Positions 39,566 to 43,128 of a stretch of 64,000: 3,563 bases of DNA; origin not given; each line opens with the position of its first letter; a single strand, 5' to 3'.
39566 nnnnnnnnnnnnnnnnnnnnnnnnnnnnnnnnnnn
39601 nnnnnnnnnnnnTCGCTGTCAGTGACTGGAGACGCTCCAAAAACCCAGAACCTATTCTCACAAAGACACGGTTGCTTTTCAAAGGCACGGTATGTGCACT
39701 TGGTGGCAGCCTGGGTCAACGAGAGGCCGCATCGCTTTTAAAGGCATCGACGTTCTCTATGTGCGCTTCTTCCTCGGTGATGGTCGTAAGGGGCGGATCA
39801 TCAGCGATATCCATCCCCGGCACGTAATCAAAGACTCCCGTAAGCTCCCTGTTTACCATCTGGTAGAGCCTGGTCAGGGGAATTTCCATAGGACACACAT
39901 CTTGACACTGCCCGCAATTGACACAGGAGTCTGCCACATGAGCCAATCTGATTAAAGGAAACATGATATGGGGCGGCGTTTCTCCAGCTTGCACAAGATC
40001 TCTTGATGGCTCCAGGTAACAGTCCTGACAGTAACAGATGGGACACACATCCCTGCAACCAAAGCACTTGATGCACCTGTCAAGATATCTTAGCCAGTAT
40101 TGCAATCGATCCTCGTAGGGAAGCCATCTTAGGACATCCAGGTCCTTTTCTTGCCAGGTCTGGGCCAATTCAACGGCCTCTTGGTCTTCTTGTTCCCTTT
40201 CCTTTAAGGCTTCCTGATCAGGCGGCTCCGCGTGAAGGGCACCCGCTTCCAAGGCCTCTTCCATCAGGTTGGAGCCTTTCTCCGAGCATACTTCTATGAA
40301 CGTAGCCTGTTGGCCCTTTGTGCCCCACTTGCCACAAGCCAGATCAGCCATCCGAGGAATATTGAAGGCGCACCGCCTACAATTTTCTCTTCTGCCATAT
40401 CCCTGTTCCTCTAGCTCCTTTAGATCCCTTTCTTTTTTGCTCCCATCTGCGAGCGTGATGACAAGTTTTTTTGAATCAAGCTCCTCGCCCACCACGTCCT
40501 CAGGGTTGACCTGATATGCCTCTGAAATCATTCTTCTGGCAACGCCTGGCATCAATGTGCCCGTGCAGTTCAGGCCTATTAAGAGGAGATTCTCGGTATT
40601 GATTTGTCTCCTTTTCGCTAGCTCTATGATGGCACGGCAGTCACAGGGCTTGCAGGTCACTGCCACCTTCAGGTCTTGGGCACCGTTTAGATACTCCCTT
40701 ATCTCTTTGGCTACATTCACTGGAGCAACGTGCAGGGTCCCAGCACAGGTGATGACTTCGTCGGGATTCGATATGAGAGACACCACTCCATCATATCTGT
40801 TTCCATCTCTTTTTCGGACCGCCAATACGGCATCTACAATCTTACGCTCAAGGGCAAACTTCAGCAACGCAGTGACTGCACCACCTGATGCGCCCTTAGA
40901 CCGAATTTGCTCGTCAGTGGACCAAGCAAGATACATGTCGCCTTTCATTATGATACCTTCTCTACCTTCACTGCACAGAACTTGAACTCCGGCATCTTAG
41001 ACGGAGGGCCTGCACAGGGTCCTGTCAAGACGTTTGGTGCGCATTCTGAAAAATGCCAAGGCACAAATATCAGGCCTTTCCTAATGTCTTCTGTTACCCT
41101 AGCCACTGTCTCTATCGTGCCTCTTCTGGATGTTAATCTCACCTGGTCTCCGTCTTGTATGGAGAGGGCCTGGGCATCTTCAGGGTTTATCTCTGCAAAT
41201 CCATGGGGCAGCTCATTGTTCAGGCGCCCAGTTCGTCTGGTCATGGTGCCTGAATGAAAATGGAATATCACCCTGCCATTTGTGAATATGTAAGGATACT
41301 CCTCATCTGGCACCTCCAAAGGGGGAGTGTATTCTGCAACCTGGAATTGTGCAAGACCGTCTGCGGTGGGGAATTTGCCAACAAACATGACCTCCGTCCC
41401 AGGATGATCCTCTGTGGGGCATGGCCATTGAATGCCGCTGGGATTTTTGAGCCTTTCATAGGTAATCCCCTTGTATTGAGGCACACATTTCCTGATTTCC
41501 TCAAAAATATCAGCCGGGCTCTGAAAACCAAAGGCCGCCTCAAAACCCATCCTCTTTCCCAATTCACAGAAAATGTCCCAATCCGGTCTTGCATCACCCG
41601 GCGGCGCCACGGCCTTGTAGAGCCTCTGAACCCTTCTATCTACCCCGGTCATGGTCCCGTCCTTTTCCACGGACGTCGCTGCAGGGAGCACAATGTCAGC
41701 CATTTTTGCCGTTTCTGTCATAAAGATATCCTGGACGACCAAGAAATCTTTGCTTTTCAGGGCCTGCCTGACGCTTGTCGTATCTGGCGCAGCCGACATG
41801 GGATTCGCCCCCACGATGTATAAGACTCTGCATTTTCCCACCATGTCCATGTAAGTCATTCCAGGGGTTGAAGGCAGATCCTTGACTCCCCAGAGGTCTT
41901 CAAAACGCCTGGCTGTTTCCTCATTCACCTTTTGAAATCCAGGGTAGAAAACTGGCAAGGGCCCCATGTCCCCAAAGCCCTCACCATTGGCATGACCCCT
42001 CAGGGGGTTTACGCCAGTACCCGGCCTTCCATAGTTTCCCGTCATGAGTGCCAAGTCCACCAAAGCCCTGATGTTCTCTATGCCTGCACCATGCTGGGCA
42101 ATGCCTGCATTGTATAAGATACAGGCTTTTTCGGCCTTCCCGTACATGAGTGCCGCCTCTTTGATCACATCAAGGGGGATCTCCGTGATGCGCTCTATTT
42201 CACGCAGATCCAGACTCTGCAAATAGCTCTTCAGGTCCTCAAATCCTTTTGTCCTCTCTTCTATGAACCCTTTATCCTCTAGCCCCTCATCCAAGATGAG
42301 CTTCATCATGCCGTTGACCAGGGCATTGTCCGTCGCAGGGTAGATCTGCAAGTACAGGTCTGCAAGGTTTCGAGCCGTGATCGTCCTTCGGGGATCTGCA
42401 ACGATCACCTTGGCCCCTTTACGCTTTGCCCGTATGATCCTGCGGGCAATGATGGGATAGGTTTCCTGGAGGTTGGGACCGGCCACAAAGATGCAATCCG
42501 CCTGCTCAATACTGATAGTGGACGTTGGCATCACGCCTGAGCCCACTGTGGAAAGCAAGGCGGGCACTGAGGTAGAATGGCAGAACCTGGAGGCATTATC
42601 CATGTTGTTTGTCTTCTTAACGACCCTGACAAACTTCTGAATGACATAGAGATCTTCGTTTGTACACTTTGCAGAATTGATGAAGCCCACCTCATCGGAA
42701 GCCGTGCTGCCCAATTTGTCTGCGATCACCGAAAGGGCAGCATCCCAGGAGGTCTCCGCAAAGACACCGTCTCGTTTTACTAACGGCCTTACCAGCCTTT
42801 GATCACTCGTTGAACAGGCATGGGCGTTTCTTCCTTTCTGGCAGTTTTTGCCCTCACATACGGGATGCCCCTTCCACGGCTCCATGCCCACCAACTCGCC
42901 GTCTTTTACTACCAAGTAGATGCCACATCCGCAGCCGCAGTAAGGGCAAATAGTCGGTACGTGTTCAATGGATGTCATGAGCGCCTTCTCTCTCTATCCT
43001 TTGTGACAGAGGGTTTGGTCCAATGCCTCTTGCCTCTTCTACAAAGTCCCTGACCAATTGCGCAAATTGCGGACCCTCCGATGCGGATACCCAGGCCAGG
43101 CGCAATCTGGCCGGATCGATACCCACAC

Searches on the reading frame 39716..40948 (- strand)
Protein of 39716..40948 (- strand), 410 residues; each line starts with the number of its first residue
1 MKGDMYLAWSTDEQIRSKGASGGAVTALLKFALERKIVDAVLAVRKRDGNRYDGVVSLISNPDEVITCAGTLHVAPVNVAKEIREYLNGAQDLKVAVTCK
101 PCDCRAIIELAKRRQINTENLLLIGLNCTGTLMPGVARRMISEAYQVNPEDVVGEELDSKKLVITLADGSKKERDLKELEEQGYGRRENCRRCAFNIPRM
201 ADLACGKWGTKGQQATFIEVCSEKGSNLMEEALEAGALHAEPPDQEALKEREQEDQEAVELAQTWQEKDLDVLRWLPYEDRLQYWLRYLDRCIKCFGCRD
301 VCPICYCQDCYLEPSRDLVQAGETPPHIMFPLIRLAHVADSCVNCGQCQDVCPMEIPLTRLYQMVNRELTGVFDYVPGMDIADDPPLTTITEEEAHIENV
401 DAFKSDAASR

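Call 69: search_protein_families(library=pfam, proteins=[window:39716-40948:-], max_evalue=0.0001)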
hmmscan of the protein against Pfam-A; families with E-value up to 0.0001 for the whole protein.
window:39716-40948:- (410 aa): 7 families
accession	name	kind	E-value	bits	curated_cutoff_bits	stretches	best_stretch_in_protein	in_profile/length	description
PF04432.18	FrhB_FdhB_C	-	2.1e-34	119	23.3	1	94-245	3-149/150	Coenzyme F420 hydrogenase/dehydrogenase, beta subunit C terminus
PF04422.18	FrhB_FdhB_N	-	6.1e-23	81.2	22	1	5-81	1-75/78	Coenzyme F420 hydrogenase/dehydrogenase, beta subunit N-term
PF13183.11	Fer4_8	-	1.8e-07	32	27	1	289-356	2-68/68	4Fe-4S dicluster domain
PF12797.12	Fer4_2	-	2.6e-06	27.4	24.5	0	337-353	5-21/22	4Fe-4S binding domain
PF13237.11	Fer4_10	-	1.4e-05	25.3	25.5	0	338-354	5-21/53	4Fe-4S dicluster domain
PF13534.11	Fer4_17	-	2.6e-05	25.1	22.2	1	291-356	1-60/61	4Fe-4S dicluster domain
PF13187.11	Fer4_9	-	9.4e-05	22.8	27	1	291-355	1-50/52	4Fe-4S dicluster domain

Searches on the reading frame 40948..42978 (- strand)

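Call 69: search_protein_families(library=pfam, proteins=[window:40948-42978:-], max_evalue=0.0001)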
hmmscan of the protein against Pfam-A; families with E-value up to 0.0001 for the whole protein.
window:40948-42978:- (676 aa): 3 families
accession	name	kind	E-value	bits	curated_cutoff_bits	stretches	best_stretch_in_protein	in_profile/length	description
PF00384.28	Molybdopterin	-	6.9e-75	252.7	24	1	61-476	1-353/353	Molybdopterin oxidoreductase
PF01568.27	Molydop_binding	-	6.1e-29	100.7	26.8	1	564-669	2-110/110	Molydopterin dinucleotide binding domain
PF04879.21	Molybdop_Fe4S4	-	5.4e-15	55.5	22.7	1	6-53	3-50/55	Molybdopterin oxidoreductase Fe4S4 domain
